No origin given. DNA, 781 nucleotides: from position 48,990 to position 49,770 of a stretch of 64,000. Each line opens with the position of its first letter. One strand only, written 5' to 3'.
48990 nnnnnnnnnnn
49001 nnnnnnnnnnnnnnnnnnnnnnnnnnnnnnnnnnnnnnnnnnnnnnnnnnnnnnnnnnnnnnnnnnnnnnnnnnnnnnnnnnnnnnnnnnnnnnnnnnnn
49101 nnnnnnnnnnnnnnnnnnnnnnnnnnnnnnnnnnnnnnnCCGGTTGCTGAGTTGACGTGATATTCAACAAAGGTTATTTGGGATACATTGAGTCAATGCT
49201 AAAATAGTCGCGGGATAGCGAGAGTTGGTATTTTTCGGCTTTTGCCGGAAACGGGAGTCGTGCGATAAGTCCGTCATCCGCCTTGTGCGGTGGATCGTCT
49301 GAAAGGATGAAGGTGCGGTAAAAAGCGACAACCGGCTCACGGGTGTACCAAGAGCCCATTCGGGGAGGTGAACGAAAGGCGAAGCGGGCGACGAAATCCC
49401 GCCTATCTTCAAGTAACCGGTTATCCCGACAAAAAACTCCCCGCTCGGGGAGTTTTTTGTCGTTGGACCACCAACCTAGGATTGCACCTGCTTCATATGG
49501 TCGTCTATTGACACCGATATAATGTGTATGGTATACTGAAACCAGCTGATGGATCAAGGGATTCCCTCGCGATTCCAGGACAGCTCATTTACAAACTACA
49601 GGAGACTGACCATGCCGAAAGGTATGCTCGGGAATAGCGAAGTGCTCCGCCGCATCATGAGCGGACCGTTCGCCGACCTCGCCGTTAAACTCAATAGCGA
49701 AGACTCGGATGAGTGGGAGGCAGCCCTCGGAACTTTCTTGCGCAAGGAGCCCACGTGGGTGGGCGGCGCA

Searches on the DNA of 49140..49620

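Call 74: search_rna_families(source=window, start=49140, end=49620, threshold=evalue, max_evalue=5)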
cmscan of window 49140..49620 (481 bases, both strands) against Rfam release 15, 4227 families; matches with E-value up to 5: 8.
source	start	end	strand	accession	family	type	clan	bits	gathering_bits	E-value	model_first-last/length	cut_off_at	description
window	49428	49490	-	RF01859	Phe_leader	Cis-reg; leader;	-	21.1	55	0.41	1-125/125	no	Phenylalanine leader peptide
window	49429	49528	-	RF00106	RNAI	Gene; antisense;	-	20.2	47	0.19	1-102/102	no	RNAI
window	49424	49467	+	RF00971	mir-578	Gene; miRNA;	-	20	98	0.52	1-84/84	no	mir-578 microRNA precursor family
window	49402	49460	+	RF00106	RNAI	Gene; antisense;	-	18.7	47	0.42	1-102/102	no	RNAI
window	49371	49489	-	RF01770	rimP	Cis-reg; leader;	-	18.5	47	1.7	1-102/102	no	Gammaprotebacteria rimP leader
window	49432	49457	+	RF01772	rnk_pseudo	Cis-reg; leader;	-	17.7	55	1.7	73-100/108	no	Pseudomonas rnk leader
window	49400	49496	+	RF01770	rimP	Cis-reg; leader;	-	17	47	3.7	1-102/102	no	Gammaprotebacteria rimP leader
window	49500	49573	+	RF00572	SNORD66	Gene; snRNA; snoRNA; CD-box;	-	15.5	32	1.3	1-76/76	no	Small nucleolar RNA SNORD66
